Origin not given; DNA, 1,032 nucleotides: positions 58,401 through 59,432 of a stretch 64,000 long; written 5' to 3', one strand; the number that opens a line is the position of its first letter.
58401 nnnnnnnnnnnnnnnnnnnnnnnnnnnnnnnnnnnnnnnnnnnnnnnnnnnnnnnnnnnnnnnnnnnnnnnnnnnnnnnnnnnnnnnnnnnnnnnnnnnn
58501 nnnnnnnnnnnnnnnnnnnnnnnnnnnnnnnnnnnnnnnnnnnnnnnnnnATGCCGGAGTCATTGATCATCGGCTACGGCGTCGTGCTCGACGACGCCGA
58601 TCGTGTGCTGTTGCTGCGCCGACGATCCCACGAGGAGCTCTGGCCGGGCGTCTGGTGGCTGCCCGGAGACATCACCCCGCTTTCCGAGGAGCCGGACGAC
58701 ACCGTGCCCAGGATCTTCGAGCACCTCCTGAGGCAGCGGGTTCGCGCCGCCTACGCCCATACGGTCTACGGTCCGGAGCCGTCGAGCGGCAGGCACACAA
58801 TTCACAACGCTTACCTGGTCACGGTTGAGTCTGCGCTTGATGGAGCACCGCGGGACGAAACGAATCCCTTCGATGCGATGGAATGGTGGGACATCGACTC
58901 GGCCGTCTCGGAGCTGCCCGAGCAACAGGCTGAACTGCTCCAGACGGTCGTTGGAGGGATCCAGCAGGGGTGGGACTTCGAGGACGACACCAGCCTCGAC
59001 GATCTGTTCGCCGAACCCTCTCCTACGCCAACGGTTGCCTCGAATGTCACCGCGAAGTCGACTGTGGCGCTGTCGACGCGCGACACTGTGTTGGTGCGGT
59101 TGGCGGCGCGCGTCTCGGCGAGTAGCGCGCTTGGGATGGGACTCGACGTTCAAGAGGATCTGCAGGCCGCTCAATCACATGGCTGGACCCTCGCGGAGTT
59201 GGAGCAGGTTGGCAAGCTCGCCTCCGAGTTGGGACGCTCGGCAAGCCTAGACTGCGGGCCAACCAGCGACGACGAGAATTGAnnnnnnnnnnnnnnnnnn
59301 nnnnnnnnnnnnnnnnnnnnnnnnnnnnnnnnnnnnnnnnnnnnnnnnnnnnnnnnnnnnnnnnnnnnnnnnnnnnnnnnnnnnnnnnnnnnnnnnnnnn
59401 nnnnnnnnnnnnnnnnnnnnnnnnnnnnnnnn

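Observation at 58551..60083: Two non-trp genes translationally coupled inside the trp operon between trpE and trpG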

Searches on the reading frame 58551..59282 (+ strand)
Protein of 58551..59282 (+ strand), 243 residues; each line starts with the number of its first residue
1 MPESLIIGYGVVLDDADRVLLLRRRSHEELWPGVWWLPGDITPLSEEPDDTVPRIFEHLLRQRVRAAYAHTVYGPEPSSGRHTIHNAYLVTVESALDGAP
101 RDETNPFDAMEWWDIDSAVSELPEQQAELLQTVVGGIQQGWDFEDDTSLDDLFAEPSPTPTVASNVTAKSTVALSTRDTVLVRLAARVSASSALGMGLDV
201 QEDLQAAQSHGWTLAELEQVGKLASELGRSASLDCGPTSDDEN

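Call 4: search_protein_families(library=pfam, proteins=[window:58551-59282:+], max_evalue=0.01)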
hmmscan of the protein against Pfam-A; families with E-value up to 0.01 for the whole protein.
window:58551-59282:+ (243 aa): 2 families
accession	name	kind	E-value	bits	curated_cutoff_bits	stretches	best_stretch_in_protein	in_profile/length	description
PF00293.34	NUDIX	-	1.9e-05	25.1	21.1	1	10-130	7-131/134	NUDIX domain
PF14815.12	NUDIX_4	-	0.00017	21.8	35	1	9-60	2-50/113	NUDIX domain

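Call 7: search_protein_families(library=ncbifam, proteins=[window:58551-59282:+], max_evalue=0.01)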
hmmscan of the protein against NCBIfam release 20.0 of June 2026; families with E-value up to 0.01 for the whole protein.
window:58551-59282:+ (243 aa): 3 families
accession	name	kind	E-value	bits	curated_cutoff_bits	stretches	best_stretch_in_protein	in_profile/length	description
TIGR02150.1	IPP_isom_1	equivalog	0.004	17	105.8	1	12-102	34-127/159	isopentenyl-diphosphate delta-isomerase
NF002995.0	PRK03759.1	equivalog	0.0062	16.2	127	1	12-36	42-66/185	isopentenyl-diphosphate Delta-isomerase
NF003789.0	PRK05379.2-1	equivalog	0.0075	15.3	355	0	18-79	211-270/312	bifunctional nicotinamide mononucleotide adenylyltransferase/ADP-ribose pyrophosphatase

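Call 8: find_homologous_proteins(query=window:58551-59282:+, max_evalue=0.001)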
Query window:58551-59282:+ (243 aa): 99 proteins with E <= 0.001 among 1972 candidates.
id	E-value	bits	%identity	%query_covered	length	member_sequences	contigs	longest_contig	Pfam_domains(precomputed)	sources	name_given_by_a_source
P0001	3.4e-157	539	100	100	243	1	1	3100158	PF00293.35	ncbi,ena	-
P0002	1.1e-109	384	71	100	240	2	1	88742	-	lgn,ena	-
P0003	1.8e-108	380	71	99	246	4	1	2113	-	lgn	-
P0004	1.4e-106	373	69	100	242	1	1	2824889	-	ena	-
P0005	1.1e-104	367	69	100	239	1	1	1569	PF00293.35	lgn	-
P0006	1.7e-104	367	70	100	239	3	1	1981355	PF00293.35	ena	-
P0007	4.7e-103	362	69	100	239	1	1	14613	PF00293.35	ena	-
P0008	7.0e-102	358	67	100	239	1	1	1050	-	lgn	-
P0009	2.1e-99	350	65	100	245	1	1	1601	PF00293.35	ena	-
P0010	3.0e-97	343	65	100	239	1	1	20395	-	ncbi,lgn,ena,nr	ncbi:MAG: hypothetical protein OXH38_08595 [Chloroflexi bacterium]|nr:hypothetical protein [Chlorofl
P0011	4.9e-97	342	65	100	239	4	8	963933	-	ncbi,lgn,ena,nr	ncbi:MAG: hypothetical protein OXH13_11095 [Chloroflexi bacterium]|nr:hypothetical protein [Chlorofl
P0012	1.0e-96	341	67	100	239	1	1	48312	-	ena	-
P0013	3.5e-95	336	63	100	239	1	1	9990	-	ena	-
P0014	3.7e-95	336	67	100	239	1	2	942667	-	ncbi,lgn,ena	-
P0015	1.8e-93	330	67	90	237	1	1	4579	PF00293.35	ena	-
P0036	3.9e-83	297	82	64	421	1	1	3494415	PF02627.26,PF00293.35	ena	-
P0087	1.5e-49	187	56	67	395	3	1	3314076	PF02627.26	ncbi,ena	-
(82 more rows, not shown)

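Call 10: find_encoding_contigs(protein=P0036, flank=8000, max_places=3)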
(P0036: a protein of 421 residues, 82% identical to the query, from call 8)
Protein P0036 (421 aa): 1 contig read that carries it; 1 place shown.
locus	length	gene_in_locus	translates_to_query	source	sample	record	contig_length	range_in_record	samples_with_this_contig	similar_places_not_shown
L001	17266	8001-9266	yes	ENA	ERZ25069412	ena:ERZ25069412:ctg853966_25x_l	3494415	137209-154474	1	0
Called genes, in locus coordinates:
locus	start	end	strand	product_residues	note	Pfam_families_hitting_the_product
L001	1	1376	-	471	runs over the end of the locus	PF23477:zf_Tbcl_2, PF00270:DEAD, PF00271:Helicase_C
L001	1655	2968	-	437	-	-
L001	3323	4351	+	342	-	PF03807:F420_oxidored, PF02153:PDH_N, PF20463:PDH_C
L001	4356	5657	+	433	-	PF00275:EPSP_synthase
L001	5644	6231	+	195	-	PF00625:Guanylate_kin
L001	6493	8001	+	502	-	PF04715:, PF00425:Chorismate_bind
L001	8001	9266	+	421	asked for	PF00293:NUDIX (faint), PF02627:CMD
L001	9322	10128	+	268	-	PF02627:CMD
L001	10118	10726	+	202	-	PF00117:GATase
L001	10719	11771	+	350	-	PF02885:Glycos_trans_3N, PF00591:Glycos_transf_3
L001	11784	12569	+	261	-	PF00218:IGPS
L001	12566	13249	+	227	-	PF00697:PRAI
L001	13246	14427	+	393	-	PF00291:PALP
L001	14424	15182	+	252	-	PF02517:Rce1-like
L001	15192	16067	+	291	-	PF00290:Trp_syntA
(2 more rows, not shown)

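Call 11: find_encoding_contigs(protein=P0087, flank=8000, max_places=3)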
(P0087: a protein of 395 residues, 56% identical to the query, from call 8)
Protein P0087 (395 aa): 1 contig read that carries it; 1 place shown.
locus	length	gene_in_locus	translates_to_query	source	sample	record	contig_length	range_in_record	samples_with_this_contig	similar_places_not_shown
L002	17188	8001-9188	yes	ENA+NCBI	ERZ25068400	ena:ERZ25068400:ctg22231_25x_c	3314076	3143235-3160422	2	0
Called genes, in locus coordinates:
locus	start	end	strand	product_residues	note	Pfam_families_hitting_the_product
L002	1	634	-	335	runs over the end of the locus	-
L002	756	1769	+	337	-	PF03807:F420_oxidored, PF02153:PDH_N, PF20463:PDH_C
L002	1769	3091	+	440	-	PF00275:EPSP_synthase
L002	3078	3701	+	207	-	PF00625:Guanylate_kin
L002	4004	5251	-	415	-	PF01555:N6_N4_Mtase, PF01844:HNH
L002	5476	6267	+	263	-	-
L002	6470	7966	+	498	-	PF04715:, PF00425:Chorismate_bind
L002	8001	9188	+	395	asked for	PF02627:CMD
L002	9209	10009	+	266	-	PF02627:CMD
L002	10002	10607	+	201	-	PF00117:GATase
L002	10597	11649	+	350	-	PF02885:Glycos_trans_3N, PF00591:Glycos_transf_3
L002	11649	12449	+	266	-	PF00218:IGPS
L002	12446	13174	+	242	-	PF00697:PRAI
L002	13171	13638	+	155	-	PF00291:PALP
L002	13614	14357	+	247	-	PF00291:PALP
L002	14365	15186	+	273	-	PF02517:Rce1-like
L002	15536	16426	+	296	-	PF02517:Rce1-like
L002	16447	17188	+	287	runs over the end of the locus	PF00290:Trp_syntA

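Call 14: find_related_loci(query=A2, collection=genome_contigs, flank=8000)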
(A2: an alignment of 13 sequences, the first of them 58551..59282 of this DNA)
Query A2 (243 aa) in genome_contigs; peptide patterns used: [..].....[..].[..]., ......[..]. (x = any residue, [..] = any of these).
87 stretches matched a pattern; 48 encode a relative of the query (tblastn E <= 1e-3); 48 distinct loci.
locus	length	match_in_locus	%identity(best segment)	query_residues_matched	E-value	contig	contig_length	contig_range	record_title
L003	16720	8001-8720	68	1-243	2e-105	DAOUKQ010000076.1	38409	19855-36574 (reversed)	MAG TPA_asm: Dehalococcoidia bacterium isolate S7_353 k113_261404, whole genome shotgun sequence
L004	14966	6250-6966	65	1-243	6e-102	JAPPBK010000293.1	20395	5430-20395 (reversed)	MAG: Chloroflexota bacterium isolate IRC2_bin_8 NODE_505_length_20395_cov_7.65364, whole genome shotgun sequence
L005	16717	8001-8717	67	1-243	6e-100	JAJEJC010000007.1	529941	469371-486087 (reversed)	MAG: Dehalococcoidia bacterium isolate p16x63bins.52 k141_915423, whole genome shotgun sequence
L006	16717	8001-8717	65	1-243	1e-96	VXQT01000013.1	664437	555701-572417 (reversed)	MAG: Chloroflexi bacterium isolate SB0664_bin_15 NODE_4_length_664437_cov_58.941352, whole genome shotgun sequence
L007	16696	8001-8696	66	1-238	1e-94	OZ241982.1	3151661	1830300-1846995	MAG: Dehalococcoidia bacterium isolate a2993f7c-5a6d-48af-91e8-092aec37f8f7 genome assembly, chromosome: 1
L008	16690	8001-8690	64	1-237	2e-90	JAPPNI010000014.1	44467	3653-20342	MAG: Chloroflexota bacterium isolate RHO3_bin_68 NODE_1771_length_44467_cov_26.158065, whole genome shotgun sequence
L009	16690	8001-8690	64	1-237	1e-89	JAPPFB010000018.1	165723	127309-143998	MAG: Chloroflexota bacterium isolate RHO1_bin_20 NODE_170_length_165723_cov_31.353387, whole genome shotgun sequence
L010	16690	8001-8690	63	1-237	3e-89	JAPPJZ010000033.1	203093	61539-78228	MAG: Chloroflexota bacterium isolate RHO2_bin_60 NODE_86_length_203093_cov_12.992016, whole genome shotgun sequence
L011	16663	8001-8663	63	1-232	6e-88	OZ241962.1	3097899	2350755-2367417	MAG: Dehalococcoidia bacterium isolate 3270897d-fe61-4464-a15a-05fd473d2b13 genome assembly, chromosome: 1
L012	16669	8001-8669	62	1-226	3e-87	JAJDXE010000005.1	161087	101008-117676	MAG: Dehalococcoidia bacterium isolate jk18x25bins.9 k141_146256, whole genome shotgun sequence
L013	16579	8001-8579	68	1-194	3e-85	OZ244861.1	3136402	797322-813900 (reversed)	MAG: Dehalococcoidia bacterium isolate c89b5861-ddb0-43db-8093-953e815e1e37 genome assembly, chromosome: 1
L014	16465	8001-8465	81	1-155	4e-84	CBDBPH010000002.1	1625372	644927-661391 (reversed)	MAG: Dehalococcoidia bacterium isolate 745030fc-1ee1-449d-a068-ea6b321db757 genome assembly, contig: contig_2, whole gen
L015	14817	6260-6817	71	1-187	9e-84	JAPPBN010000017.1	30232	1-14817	MAG: Chloroflexota bacterium isolate IRC3_bin_11 NODE_983_length_30232_cov_30.6241, whole genome shotgun sequence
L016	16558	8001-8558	71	1-187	1e-83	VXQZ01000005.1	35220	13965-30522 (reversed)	MAG: Chloroflexi bacterium isolate SB0664_bin_20 NODE_867_length_35220_cov_43.992151, whole genome shotgun sequence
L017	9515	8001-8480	79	1-160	2e-83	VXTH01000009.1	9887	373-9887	MAG: Chloroflexi bacterium isolate SB0665_bin_35 NODE_2738_length_9887_cov_4.981998, whole genome shotgun sequence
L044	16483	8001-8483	55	1-161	5e-55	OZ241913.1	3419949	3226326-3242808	MAG: Dehalococcoidia bacterium isolate 665203e5-4de3-409e-b258-c822a43d9238 genome assembly, chromosome: 1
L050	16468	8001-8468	56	1-156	5e-51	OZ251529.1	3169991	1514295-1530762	MAG: Dehalococcoidia bacterium isolate 64543fda-5a3a-48f4-bbbd-4b73dd240877 genome assembly, chromosome: 1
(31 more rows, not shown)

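Call 36: predict_structure(alignment_id=A4)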
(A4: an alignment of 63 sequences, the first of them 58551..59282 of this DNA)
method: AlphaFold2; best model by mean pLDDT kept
length: 243 residues; sequences in the alignment: 63
mean_pLDDT: 87.9   pTM: 0.61
mean pLDDT of the five models: 87.9, 87.7, 86.8, 86.4, 86.2
residues with pLDDT >= 90: 178; 70-90: 28; 50-70: 24; < 50: 13
segments of 3 or more residues with pLDDT < 50: 158-160, 162-167
pLDDT, mean of each block of 10 residues (from residue 1): 90 97 93 94 94 94 96 92 97 91 88 98 97 96 71 55 47 86 96 92 97 97 96 69 49
secondary structure, 60 per line:
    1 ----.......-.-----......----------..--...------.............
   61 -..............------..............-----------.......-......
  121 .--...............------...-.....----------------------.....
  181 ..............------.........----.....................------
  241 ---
elements in order: E5-11 E19-24 E39-41 H48-60 E62-75 E82-95 E107-113 H115-121 H124-138 H149-153 H176-194 H201-209 H214-234
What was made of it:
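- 58551..58970 (+): Nudix-fold domain of ORF-A (aa 1-140). The whole AF2 model has mean pLDDT 87.9, and aa 1-140 are at about 88-98 (call 36).
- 59076..59252 (+): Three-helix tail of ORF-A (aa 176-234): remnant of the second CMD domain of the long form. AF2 helices at 176-194, 201-209 and 214-234 (call 36).
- On Nudix superfamily (fold): AF2 model mean pLDDT 87.9 (call 36).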

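Call 37: search_protein_representatives(alignment_id=A3)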
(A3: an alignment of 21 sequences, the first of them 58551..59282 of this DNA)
Query: 21 sequences, 239 profile positions. Proteins with E-value up to 0.001 (for the whole library): 40; up to 1e-10: 16; up to 1e-30: 12. The best 40 are listed.
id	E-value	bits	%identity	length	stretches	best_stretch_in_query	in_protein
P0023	2.9e-107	374.2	-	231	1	1-234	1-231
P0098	3.5e-95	334.6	-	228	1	1-226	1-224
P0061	1.1e-93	329.7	-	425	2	1-176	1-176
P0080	4.1e-74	265.6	-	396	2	1-165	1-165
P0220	1.5e-73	263.8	-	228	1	1-224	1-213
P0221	9.2e-72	257.9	-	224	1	1-226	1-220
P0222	6.8e-69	248.5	-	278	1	1-205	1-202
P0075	3.6e-61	223.2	-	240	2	92-238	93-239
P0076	6.2e-58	212.7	-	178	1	60-236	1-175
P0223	2.3e-45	171.5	-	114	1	1-79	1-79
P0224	3.3e-41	157.9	-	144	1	41-150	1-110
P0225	1.0e-35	139.9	-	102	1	1-80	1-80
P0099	1.5e-16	77.2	-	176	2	1-34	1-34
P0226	5.8e-14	68.7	-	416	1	5-115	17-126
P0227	1.5e-13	67.4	-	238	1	7-132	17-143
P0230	1.2e-08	51.3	-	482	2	8-129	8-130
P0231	1.4e-07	47.8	-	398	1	5-117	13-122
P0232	1.1e-06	44.9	-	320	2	8-58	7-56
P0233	3.0e-06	43.5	-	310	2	6-58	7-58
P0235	1.3e-05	41.4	-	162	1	8-139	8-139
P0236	2.5e-05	40.5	-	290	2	6-117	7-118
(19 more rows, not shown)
